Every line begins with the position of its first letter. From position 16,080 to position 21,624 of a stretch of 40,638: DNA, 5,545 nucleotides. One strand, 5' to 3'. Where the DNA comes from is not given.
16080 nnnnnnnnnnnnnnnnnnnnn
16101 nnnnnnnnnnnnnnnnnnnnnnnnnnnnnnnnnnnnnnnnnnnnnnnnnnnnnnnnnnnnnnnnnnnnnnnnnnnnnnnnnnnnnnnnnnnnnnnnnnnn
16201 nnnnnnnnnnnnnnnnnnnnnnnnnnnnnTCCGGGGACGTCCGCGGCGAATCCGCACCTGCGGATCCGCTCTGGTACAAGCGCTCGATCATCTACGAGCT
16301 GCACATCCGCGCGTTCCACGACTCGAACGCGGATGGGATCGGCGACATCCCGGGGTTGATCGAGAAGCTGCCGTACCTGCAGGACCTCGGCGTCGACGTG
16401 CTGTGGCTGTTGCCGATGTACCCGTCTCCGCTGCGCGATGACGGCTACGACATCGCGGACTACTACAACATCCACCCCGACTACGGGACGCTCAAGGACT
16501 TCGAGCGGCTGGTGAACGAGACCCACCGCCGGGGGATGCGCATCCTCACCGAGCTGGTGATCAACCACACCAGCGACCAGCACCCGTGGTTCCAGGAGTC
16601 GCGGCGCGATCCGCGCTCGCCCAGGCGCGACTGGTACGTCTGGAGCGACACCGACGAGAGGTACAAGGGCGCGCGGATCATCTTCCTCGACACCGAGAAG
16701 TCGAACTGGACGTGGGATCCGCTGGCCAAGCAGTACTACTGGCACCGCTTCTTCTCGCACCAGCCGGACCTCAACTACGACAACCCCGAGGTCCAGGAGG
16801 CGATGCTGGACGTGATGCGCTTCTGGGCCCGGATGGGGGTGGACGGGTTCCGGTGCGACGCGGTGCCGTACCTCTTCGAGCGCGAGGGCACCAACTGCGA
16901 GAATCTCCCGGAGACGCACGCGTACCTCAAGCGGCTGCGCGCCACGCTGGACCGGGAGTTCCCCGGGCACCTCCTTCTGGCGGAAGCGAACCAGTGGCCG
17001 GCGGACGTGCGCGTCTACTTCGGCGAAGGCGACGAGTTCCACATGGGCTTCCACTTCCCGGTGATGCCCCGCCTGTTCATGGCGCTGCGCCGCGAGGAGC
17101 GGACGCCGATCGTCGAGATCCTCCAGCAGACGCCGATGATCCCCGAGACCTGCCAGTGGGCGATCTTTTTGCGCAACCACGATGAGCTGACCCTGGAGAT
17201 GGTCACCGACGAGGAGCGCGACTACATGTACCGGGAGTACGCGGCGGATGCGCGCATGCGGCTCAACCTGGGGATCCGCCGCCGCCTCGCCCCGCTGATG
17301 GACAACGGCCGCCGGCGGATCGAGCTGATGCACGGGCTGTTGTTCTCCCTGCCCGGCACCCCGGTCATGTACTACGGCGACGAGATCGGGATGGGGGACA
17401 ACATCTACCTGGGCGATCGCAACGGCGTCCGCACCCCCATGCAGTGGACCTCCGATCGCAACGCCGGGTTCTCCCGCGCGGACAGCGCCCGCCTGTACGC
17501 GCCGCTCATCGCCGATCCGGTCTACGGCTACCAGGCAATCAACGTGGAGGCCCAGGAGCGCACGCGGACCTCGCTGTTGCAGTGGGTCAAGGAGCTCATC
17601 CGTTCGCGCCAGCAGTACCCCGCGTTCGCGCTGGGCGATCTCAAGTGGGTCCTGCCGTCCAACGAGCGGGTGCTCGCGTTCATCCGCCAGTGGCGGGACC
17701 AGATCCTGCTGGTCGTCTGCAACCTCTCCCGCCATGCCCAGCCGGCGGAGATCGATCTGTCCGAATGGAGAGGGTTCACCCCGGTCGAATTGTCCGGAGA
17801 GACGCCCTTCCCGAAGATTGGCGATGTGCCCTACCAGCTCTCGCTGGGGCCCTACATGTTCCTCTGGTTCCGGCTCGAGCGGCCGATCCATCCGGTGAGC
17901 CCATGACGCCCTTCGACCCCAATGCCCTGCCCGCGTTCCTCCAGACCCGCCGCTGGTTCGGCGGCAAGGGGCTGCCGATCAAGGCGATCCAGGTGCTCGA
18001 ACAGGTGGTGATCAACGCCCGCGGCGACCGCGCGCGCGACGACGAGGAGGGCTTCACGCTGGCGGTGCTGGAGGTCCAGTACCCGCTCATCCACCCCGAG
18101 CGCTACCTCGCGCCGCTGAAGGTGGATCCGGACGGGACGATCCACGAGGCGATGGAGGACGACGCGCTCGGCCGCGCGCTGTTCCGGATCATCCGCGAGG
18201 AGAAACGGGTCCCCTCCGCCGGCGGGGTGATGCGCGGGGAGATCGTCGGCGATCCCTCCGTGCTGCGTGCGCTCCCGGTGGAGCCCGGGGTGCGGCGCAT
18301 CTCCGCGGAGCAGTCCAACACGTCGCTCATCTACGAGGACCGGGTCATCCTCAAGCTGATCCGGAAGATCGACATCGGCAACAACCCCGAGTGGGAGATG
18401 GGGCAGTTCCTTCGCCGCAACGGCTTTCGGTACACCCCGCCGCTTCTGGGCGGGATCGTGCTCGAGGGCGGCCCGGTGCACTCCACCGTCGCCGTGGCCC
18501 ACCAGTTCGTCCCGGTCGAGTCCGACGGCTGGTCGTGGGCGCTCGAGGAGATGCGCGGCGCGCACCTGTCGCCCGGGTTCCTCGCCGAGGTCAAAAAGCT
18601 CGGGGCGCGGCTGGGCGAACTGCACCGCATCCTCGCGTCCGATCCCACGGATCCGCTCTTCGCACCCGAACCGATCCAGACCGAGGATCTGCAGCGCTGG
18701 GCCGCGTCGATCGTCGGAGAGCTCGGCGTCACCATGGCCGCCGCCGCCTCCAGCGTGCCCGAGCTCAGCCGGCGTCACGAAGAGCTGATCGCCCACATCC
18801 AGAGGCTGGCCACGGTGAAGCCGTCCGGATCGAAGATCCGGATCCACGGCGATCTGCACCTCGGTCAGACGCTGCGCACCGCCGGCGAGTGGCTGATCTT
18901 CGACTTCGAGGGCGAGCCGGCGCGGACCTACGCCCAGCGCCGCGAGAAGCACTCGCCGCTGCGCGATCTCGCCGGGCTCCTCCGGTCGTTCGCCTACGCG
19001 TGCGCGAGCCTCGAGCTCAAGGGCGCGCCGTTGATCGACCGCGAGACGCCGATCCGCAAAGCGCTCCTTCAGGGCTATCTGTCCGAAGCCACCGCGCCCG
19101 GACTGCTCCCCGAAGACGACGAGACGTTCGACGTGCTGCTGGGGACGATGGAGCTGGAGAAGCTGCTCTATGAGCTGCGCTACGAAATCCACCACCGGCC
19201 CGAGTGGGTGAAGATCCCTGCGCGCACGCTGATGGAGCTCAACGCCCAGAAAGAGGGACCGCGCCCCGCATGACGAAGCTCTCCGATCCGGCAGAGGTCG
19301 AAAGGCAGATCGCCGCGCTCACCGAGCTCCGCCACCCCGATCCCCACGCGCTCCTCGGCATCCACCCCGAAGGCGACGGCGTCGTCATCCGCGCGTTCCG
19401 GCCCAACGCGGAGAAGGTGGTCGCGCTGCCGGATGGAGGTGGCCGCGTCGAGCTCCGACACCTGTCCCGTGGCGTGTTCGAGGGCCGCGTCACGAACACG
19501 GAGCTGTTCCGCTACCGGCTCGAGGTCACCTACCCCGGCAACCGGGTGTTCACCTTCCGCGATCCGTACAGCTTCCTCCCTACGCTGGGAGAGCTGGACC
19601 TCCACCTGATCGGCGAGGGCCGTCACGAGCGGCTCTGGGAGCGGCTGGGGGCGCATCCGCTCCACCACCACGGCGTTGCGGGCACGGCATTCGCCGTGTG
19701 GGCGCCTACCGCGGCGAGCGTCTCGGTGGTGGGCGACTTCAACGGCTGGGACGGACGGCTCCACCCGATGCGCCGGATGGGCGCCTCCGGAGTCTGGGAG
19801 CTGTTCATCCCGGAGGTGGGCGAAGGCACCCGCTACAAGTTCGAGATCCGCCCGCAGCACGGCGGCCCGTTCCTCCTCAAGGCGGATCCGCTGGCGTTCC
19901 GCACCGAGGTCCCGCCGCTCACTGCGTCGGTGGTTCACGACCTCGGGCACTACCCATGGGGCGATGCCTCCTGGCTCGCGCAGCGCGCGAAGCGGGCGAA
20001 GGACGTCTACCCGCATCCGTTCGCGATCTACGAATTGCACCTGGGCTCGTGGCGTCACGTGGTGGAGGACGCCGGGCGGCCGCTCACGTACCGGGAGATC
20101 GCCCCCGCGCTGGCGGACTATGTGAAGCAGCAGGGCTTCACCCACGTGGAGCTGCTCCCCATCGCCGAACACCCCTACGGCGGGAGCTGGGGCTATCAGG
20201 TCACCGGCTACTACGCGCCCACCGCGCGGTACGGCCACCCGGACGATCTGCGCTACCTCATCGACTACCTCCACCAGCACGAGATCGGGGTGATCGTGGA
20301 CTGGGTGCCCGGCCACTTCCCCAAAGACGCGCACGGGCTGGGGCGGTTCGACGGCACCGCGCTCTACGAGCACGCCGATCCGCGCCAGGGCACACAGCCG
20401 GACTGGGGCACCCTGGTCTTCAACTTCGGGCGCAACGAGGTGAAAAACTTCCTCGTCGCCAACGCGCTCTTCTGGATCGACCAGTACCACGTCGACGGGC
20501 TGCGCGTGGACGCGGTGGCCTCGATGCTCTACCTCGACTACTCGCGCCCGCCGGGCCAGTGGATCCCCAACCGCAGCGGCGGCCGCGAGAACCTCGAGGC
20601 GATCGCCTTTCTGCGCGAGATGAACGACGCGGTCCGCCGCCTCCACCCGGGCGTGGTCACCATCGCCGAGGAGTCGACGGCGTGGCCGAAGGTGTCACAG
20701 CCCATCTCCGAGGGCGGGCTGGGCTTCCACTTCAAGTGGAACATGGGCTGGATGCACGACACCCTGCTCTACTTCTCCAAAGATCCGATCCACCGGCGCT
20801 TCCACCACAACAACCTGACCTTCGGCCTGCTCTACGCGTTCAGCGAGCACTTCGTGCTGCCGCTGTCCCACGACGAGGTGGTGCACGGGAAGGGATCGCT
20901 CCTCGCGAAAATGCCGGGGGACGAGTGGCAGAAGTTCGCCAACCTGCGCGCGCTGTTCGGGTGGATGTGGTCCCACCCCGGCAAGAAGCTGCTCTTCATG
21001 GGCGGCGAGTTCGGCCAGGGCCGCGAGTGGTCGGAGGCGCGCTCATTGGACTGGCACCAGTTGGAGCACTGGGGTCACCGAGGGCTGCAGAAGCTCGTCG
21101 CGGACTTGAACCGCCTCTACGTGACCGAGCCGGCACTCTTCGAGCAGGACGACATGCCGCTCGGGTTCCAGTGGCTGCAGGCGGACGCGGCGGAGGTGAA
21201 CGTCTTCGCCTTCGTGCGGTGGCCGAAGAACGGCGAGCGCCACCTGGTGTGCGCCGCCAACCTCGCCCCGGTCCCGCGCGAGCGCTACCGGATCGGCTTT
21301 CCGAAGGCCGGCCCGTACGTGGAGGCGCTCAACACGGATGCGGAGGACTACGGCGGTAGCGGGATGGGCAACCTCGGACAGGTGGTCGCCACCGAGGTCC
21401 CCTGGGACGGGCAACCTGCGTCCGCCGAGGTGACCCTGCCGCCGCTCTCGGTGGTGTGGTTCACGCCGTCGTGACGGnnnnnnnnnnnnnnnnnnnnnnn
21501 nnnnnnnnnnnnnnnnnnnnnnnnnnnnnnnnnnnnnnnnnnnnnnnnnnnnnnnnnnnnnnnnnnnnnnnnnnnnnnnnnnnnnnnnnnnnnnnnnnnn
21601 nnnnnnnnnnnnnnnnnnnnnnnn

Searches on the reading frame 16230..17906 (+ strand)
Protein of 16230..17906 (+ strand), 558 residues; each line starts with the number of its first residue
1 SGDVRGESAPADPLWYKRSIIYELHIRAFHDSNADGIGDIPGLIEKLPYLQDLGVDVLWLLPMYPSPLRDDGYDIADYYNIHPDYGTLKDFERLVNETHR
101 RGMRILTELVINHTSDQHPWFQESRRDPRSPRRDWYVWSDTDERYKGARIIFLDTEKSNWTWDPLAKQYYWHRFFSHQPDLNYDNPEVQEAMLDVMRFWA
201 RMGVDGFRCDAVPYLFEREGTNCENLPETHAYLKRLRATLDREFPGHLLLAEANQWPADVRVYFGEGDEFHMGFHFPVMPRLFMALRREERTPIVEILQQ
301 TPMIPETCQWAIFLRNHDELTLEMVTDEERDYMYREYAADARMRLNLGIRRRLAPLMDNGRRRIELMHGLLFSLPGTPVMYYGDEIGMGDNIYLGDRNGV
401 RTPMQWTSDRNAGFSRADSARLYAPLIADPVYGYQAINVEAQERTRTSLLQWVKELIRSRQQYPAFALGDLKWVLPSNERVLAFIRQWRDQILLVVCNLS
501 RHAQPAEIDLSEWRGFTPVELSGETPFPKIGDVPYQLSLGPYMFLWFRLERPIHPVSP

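Call 19: search_protein_families(library=pfam, proteins=[window:16230-17906:+], max_evalue=0.001)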
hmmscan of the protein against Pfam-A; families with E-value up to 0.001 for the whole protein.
window:16230-17906:+ (558 aa): 3 families
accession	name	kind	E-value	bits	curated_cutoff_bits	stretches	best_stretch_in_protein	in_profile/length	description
PF00128.31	Alpha-amylase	-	1.6e-94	318.1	22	1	27-467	5-444/446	Alpha amylase, catalytic domain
PF16657.11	Malt_amylase_C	-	6.2e-24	84.3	27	1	469-546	1-75/75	Maltogenic Amylase, C-terminal domain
PF11941.14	DUF3459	-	0.00021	22.1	22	0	452-512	1-60/90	Domain of unknown function (DUF3459)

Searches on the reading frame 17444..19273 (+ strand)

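Call 19: search_protein_families(library=pfam, proteins=[window:17444-19273:+], max_evalue=0.001)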
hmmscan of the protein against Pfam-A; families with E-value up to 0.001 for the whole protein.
window:17444-19273:+ (609 aa): 2 families
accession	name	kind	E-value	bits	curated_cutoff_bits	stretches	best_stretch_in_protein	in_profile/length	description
PF01636.29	APH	-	0.00052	20.3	23.2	1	383-489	97-195/239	Phosphotransferase enzyme family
PF18085.6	Mak_N_cap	-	0.0007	21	22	0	165-229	1-57/87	Maltokinase N-terminal cap domain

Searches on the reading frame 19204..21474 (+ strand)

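Call 19: search_protein_families(library=pfam, proteins=[window:19204-21474:+], max_evalue=0.001)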
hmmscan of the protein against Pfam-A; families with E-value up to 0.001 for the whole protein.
window:19204-21474:+ (756 aa): 4 families
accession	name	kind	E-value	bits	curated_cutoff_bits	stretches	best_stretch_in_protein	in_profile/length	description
PF22019.2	GlgB_N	-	5.6e-32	110.2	27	2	34-122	3-94/94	alpha-1,4-glucan branching enzyme GlgB, N-terminal domain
PF02922.24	CBM_48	-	4.5e-29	101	22.4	1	148-231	2-83/83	Carbohydrate-binding module 48 (Isoamylase N-terminal domain)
PF02806.24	Alpha-amylase_C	-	6.5e-24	84.5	21.2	1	657-755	1-94/95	Alpha amylase, C-terminal all-beta domain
PF00128.31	Alpha-amylase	-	4e-16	59.7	22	2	305-373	26-93/446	Alpha amylase, catalytic domain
